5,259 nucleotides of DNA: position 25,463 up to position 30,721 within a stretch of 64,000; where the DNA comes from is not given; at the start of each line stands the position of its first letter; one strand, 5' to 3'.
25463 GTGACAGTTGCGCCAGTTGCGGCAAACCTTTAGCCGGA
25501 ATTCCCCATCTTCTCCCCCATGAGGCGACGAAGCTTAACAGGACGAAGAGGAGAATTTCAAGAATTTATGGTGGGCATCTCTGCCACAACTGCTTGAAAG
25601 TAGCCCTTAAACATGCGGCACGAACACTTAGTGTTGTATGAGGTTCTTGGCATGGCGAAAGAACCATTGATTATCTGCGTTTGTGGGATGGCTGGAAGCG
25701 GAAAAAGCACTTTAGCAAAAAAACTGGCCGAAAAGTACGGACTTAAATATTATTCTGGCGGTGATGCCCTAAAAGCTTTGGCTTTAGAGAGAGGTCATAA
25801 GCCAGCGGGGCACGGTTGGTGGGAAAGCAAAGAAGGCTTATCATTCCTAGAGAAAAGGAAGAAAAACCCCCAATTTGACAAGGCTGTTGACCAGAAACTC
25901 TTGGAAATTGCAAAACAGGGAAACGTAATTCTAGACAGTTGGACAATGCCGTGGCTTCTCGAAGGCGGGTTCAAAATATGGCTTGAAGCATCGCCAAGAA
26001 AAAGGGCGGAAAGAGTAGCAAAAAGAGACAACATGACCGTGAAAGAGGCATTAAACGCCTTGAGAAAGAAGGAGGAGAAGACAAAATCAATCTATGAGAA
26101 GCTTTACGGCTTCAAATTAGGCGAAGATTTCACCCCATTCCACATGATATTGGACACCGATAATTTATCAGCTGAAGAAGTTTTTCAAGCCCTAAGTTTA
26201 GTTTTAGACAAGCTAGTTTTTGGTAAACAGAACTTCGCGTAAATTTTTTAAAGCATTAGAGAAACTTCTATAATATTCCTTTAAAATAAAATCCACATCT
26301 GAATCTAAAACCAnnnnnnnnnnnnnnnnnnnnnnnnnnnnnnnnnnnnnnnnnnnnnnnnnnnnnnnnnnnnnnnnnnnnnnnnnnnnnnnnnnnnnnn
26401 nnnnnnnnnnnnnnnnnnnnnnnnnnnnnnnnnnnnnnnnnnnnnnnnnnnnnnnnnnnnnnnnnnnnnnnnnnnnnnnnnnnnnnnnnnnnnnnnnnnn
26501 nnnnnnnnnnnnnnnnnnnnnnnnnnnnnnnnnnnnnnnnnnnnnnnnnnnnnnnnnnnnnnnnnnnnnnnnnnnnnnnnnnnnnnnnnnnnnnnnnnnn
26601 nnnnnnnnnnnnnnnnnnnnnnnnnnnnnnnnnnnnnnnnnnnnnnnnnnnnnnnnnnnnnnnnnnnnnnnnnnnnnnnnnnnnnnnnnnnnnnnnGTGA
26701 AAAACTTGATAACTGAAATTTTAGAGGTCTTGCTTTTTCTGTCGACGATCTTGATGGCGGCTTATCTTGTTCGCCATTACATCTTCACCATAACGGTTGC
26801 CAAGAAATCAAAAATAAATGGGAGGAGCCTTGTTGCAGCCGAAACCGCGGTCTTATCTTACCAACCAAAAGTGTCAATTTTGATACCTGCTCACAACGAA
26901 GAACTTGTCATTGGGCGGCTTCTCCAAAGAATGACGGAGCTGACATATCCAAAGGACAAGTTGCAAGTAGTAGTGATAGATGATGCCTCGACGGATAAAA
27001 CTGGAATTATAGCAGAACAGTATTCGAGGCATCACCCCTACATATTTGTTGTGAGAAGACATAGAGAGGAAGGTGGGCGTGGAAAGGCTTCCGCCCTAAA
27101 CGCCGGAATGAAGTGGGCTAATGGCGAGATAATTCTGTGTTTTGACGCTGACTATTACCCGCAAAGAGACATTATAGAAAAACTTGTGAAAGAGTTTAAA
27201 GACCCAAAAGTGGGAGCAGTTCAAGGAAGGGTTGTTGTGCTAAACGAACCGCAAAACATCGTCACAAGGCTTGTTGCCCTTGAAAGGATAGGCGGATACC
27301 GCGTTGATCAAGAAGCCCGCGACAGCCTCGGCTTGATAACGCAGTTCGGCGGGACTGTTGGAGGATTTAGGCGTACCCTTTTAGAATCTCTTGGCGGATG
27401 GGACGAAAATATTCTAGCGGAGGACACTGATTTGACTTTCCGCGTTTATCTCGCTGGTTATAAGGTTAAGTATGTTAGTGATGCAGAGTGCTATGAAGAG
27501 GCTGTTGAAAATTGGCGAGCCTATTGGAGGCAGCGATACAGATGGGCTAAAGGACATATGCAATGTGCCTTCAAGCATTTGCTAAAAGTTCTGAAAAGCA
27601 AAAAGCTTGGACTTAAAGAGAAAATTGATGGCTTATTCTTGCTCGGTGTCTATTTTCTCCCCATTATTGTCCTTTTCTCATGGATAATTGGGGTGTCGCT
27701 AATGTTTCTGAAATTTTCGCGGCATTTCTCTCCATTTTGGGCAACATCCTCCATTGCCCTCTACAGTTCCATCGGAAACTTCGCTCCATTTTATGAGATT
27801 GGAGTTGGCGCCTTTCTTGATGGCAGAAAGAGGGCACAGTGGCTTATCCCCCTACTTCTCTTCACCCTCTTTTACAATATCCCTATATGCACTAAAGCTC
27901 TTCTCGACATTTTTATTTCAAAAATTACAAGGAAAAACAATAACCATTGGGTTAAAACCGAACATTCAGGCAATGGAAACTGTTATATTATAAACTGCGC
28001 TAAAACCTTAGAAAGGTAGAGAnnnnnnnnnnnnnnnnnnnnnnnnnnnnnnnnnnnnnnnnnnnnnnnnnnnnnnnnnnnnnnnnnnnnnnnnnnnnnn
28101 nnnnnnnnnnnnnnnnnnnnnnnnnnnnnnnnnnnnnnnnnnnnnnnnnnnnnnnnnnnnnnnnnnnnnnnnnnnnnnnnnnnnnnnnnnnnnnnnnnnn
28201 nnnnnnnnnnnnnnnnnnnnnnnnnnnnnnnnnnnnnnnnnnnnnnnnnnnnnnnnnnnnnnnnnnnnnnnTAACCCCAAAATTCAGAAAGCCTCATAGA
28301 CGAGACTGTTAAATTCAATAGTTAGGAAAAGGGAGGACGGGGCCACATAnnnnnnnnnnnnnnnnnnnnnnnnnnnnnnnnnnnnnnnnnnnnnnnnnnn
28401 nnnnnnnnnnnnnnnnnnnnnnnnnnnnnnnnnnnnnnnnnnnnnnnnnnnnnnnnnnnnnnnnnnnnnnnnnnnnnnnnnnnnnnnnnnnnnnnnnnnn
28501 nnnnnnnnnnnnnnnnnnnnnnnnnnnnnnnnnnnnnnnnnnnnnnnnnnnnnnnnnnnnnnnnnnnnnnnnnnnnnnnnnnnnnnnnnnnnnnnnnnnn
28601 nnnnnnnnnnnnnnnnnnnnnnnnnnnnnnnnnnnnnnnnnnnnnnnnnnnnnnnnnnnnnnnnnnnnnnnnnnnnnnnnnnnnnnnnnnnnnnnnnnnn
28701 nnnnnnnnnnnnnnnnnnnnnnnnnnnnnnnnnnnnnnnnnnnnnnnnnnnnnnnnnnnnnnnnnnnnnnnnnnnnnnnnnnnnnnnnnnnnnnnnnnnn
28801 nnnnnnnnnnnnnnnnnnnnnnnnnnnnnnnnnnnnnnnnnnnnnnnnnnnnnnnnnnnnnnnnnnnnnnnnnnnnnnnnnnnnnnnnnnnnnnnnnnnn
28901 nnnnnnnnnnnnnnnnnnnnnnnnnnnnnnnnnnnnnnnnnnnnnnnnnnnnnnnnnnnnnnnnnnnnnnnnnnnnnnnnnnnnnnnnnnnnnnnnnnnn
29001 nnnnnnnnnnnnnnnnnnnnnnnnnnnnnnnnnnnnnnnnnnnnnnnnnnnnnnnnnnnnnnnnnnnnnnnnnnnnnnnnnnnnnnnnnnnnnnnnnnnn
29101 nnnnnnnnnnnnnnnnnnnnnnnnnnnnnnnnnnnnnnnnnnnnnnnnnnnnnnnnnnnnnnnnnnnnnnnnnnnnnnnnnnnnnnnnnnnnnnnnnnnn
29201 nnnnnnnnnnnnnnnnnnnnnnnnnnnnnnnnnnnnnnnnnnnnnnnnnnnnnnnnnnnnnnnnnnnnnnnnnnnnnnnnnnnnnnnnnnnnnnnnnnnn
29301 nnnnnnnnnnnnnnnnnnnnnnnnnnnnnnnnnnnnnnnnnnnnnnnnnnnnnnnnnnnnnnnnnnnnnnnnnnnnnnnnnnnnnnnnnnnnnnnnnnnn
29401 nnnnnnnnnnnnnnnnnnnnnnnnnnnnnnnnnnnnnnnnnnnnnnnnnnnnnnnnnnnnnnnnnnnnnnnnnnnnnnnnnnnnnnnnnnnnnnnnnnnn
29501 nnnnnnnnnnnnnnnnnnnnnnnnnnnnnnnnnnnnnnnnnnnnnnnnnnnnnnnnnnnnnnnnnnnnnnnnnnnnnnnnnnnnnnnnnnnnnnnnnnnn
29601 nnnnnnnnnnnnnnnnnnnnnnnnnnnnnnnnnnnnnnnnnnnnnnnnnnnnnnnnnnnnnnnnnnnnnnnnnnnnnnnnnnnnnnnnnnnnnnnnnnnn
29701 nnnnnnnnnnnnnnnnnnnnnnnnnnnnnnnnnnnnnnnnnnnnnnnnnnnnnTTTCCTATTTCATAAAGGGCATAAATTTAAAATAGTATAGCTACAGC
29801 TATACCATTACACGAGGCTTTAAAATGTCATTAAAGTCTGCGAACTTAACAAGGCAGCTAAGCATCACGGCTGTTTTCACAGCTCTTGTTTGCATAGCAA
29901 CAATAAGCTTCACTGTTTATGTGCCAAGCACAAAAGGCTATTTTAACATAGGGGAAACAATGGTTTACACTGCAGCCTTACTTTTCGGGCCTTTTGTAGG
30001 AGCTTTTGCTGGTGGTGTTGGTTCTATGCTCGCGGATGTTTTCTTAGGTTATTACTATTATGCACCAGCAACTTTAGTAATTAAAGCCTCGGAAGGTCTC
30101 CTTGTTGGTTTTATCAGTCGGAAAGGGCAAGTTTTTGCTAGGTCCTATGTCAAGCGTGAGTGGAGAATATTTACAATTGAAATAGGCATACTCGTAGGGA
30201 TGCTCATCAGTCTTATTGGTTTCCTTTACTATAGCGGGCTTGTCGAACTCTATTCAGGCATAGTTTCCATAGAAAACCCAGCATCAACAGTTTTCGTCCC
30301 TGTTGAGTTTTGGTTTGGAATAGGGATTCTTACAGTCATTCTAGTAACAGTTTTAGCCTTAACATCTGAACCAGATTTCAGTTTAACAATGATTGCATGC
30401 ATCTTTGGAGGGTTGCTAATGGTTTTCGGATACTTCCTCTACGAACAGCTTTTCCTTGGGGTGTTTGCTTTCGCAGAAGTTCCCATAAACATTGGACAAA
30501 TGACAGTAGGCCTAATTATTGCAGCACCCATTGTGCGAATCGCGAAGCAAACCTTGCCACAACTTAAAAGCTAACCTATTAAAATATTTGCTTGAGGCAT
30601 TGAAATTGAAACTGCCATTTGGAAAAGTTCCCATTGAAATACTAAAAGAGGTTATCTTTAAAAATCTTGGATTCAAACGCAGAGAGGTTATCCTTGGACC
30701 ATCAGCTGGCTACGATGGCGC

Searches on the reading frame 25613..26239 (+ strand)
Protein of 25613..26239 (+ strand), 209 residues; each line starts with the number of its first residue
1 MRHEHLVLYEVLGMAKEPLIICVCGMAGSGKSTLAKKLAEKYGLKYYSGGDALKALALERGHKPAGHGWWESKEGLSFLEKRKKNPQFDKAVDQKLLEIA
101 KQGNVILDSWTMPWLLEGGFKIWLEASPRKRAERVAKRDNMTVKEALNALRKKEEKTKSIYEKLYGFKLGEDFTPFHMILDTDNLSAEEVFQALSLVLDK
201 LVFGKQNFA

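Call 39: search_protein_families(library=pfam, proteins=[window:25613-26239:+], max_evalue=0.001)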
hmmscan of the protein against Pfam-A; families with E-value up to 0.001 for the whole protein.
window:25613-26239:+ (209 aa): 10 families
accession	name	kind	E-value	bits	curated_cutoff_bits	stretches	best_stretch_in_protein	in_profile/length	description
PF13189.12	Cytidylate_kin2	-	2.4e-19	70.6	28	1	20-183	1-175/176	Cytidylate kinase-like family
PF13238.12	AAA_18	-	8.6e-16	59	29.4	1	21-151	1-120/128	AAA domain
PF13207.12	AAA_17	-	5.2e-13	49.9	27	1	25-114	2-83/136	AAA domain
PF02224.24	Cytidylate_kin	-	5.8e-12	46.2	26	2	21-59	1-39/211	Cytidylate kinase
PF01202.28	SKI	-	3.9e-07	30.8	22.1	0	99-165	66-136/159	Shikimate kinase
PF13671.12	AAA_33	-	2.8e-06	28.1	27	1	21-46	2-27/143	AAA domain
PF00931.28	NB-ARC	-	0.00033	20.4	23.5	1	14-41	14-41/248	NB-ARC domain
PF01712.25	dNK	-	0.00063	20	27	0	21-47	1-27/203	Deoxynucleoside kinase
PF13401.12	AAA_22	-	0.00084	20.1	27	0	17-42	4-29/130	AAA domain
PF01121.26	CoaE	-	0.00099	19.3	27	0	19-44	1-25/180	Dephospho-CoA kinase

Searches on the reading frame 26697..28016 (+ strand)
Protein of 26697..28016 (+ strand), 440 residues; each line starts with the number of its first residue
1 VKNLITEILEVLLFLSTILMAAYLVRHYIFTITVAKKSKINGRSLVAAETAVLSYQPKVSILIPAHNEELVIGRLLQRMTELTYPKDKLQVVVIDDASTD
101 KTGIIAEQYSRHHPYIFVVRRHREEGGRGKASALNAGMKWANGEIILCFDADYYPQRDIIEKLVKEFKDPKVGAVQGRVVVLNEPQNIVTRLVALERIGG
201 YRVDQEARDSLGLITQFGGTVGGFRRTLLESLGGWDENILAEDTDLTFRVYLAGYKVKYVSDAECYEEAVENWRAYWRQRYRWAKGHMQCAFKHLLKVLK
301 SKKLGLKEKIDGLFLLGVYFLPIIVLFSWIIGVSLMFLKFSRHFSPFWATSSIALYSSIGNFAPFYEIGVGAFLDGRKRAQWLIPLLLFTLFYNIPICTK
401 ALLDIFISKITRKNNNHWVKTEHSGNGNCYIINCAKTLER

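Call 12: search_protein_families(library=pfam, proteins=[window:26697-28016:+], max_evalue=0.001)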
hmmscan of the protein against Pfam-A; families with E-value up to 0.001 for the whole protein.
window:26697-28016:+ (440 aa): 5 families
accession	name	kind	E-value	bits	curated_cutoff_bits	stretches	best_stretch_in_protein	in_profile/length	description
PF13641.12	Glyco_tranf_2_3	-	3.3e-30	106.2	27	1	57-286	1-230/230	Glycosyltransferase like family 2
PF13632.12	Glyco_trans_2_3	-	2.9e-29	102.8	27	1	145-336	1-177/198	Glycosyl transferase family group 2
PF00535.33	Glycos_transf_2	-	3.2e-29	102.4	23.3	1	60-210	1-146/168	Glycosyl transferase family 2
PF13506.12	Glyco_transf_21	-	1.5e-14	54.3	21.7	1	121-285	9-174/174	Glycosyl transferase family 21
PF10111.15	Glyco_tranf_2_2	-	6.7e-10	39.3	27.3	1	63-276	4-225/276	Glycosyltransferase like family 2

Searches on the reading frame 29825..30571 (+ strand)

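Call 39: search_protein_families(library=pfam, proteins=[window:29825-30571:+], max_evalue=0.001)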
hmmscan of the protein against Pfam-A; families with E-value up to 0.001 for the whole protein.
window:29825-30571:+ (249 aa): 1 family
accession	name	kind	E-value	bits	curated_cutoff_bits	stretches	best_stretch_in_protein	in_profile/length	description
PF07155.17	ECF-ribofla_trS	-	5.6e-29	101.8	26.7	1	9-176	4-164/172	ECF-type riboflavin transporter, S component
